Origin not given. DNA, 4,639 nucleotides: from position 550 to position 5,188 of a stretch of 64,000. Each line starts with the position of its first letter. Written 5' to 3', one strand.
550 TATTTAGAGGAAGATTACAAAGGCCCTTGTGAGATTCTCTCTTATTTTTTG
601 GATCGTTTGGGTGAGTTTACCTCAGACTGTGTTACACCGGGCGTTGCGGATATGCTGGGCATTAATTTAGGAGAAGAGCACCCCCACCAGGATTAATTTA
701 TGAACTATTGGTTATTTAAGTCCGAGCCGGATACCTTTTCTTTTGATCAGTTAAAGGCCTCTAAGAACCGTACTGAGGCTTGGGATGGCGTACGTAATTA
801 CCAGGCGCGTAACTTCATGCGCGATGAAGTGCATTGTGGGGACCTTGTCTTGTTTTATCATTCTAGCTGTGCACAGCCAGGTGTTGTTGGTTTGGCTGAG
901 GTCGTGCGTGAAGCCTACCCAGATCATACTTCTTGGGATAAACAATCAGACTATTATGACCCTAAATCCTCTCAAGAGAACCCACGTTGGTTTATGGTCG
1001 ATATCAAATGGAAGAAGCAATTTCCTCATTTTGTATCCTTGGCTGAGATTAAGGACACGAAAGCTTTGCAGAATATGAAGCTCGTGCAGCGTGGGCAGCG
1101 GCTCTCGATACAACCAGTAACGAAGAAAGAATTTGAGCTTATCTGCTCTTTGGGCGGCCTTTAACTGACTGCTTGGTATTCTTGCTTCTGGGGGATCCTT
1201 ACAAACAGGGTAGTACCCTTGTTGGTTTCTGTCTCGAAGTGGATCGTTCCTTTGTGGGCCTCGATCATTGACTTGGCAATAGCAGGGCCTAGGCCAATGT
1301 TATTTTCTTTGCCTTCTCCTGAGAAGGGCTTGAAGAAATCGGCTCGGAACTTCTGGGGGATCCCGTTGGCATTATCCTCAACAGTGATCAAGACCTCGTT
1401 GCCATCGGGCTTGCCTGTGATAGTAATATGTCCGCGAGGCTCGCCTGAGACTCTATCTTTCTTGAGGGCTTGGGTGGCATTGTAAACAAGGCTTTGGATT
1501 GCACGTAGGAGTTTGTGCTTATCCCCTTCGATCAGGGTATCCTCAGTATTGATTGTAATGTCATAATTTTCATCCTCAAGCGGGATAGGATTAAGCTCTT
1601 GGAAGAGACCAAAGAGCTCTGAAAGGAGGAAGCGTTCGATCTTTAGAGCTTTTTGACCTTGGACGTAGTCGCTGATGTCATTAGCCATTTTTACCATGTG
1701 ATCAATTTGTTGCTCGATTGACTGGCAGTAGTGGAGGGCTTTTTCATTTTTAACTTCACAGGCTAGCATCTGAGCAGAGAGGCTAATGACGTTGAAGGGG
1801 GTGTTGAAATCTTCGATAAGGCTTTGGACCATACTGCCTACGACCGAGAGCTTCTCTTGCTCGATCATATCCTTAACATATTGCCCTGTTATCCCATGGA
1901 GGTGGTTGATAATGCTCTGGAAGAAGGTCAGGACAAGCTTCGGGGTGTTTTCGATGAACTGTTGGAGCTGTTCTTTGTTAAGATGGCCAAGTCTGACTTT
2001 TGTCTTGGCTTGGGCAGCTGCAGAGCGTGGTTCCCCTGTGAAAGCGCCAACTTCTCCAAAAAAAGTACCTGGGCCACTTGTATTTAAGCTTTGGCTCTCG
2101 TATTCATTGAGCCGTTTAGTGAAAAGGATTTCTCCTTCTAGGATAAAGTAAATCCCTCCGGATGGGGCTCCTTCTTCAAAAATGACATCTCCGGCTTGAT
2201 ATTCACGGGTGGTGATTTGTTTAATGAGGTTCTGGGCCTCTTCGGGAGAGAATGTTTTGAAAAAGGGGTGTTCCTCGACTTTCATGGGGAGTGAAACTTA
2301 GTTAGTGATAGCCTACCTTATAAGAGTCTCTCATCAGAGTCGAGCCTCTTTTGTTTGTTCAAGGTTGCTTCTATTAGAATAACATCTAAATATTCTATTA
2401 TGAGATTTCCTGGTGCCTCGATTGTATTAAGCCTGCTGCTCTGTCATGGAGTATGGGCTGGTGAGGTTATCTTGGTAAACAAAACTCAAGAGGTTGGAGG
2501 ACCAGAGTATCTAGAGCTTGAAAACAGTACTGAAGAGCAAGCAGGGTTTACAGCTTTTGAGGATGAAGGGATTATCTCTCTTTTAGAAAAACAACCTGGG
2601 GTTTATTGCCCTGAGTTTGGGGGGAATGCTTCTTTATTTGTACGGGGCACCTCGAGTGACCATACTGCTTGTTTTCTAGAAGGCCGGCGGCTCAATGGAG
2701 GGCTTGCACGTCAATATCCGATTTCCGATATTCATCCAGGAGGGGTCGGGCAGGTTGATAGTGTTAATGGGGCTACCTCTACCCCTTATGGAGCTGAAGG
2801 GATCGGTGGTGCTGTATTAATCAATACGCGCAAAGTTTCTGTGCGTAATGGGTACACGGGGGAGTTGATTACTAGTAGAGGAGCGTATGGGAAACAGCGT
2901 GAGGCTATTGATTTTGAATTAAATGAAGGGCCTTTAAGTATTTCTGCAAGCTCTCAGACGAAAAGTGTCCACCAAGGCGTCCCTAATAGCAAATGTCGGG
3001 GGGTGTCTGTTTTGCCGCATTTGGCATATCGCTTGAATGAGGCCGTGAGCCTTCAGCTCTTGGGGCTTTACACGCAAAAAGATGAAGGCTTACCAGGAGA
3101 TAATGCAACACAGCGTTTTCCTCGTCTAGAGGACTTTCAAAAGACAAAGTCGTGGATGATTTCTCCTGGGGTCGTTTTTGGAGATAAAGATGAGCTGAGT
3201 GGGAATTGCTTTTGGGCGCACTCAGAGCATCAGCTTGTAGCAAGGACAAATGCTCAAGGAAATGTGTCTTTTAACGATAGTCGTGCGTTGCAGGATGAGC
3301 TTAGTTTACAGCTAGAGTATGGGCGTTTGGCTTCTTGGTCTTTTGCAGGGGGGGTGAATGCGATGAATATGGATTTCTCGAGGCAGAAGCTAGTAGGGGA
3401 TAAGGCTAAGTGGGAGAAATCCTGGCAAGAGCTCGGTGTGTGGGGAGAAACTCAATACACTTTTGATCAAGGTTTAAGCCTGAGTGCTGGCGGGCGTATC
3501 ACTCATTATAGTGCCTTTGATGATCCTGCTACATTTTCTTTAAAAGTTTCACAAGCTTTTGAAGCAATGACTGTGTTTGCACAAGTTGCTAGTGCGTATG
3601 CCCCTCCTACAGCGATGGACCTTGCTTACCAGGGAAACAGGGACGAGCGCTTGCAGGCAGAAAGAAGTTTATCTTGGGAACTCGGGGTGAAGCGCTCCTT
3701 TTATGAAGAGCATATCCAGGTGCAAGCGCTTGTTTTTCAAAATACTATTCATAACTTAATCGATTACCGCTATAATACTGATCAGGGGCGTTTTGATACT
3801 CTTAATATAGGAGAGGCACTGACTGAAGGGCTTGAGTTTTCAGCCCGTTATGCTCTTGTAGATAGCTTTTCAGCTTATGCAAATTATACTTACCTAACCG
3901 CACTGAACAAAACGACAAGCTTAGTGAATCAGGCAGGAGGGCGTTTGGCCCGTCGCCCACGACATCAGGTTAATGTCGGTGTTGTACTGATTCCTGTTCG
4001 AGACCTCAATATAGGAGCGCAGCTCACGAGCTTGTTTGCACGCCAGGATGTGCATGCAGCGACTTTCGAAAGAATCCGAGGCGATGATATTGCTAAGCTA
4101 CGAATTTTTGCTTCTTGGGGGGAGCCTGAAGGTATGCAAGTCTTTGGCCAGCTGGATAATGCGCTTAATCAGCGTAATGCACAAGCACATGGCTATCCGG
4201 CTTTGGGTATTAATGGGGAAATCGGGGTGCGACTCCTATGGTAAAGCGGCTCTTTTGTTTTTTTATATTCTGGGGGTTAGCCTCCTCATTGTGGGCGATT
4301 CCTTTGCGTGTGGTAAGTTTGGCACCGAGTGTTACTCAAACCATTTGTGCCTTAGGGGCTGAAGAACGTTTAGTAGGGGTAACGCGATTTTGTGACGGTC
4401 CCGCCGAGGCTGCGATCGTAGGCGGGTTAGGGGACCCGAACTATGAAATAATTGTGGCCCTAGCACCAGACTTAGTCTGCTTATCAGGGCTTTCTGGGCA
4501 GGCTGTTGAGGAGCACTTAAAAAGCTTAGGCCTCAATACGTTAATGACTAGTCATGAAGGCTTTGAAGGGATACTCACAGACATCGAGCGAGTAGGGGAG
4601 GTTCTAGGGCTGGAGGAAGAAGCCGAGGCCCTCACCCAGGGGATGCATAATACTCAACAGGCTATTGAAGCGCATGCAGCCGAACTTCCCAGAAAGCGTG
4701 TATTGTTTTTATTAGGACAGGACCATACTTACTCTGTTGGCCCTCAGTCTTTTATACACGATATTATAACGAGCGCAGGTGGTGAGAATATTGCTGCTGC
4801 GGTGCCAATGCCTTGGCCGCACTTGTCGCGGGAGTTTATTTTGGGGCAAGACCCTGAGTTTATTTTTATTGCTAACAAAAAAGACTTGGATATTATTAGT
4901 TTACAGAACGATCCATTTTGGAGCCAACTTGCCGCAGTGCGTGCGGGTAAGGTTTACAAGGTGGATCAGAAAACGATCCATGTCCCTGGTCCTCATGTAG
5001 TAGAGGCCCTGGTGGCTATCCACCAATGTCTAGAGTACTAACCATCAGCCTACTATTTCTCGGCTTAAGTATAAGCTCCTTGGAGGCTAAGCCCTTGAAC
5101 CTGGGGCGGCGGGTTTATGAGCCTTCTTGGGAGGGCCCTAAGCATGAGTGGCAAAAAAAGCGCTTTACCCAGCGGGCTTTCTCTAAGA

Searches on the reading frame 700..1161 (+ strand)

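Call 18: search_protein_families(library=pfam, proteins=[window:700-1161:+], max_evalue=0.001)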
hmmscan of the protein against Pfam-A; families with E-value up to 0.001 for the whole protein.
window:700-1161:+ (154 aa): 1 family
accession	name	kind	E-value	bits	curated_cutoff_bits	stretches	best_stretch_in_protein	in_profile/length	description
PF01878.24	EVE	-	5.3e-58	195.6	23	1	2-150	1-144/145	EVE domain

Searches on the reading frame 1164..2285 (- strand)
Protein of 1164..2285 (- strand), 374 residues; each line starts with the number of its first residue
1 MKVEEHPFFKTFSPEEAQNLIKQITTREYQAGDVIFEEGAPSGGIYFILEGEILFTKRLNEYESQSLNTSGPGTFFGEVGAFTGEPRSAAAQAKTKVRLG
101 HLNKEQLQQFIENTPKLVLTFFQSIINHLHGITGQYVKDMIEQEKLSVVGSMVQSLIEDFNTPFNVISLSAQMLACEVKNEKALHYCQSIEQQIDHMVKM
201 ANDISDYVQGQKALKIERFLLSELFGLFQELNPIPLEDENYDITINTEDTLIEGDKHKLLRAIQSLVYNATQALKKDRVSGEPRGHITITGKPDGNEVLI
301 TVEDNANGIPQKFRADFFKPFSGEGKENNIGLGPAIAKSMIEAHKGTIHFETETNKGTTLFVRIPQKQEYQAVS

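Call 18: search_protein_families(library=pfam, proteins=[window:1164-2285:-], max_evalue=0.001)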
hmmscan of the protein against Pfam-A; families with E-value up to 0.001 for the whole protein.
window:1164-2285:- (374 aa): 3 families
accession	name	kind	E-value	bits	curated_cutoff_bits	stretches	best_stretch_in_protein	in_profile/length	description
PF00027.35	cNMP_binding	-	3e-21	75.6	27.5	1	27-113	2-88/89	Cyclic nucleotide-binding domain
PF02518.31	HATPase_c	-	2.2e-16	60.7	26.4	1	254-367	1-110/111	Histidine kinase-, DNA gyrase B-, and HSP90-like ATPase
PF00512.31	HisKA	-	3.7e-06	27.3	26.9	1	152-209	5-62/66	His Kinase A (phospho-acceptor) domain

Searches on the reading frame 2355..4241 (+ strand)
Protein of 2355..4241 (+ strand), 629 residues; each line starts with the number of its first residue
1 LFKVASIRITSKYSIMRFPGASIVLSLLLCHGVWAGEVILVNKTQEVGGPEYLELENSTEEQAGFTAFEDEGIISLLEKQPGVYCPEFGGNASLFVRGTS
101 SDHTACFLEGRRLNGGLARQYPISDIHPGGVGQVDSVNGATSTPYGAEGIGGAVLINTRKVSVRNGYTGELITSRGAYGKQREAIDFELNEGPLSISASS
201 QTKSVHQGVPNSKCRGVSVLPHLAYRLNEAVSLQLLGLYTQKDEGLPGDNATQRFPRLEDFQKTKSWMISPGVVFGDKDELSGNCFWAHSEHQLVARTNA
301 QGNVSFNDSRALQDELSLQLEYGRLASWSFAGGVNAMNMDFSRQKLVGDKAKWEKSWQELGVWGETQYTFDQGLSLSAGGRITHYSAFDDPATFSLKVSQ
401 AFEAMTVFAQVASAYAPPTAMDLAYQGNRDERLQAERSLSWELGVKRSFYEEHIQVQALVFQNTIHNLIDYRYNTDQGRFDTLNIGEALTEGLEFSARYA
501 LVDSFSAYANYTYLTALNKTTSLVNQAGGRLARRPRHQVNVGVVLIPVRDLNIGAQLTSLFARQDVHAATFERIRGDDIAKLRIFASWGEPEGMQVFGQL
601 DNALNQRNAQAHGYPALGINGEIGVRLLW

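Call 18: search_protein_families(library=pfam, proteins=[window:2355-4241:+], max_evalue=0.001)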
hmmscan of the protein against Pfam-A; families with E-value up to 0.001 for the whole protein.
window:2355-4241:+ (629 aa): 2 families
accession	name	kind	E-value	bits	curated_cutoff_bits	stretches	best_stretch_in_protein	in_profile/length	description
PF00593.30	TonB_dep_Rec_b-barrel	-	9.5e-30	105.2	27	1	291-544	102-376/436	TonB dependent receptor-like, beta-barrel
PF07715.20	Plug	-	2.9e-09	37.8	23.9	1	73-153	25-107/107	TonB-dependent Receptor Plug Domain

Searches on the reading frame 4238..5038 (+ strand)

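Call 18: search_protein_families(library=pfam, proteins=[window:4238-5038:+], max_evalue=0.001)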
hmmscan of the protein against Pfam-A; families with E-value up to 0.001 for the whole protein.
window:4238-5038:+ (267 aa): 1 family
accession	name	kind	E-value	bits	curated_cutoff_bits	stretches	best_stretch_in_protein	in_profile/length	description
PF01497.23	Peripla_BP_2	-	3.8e-33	115.3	27.5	1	25-245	1-234/235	Periplasmic binding protein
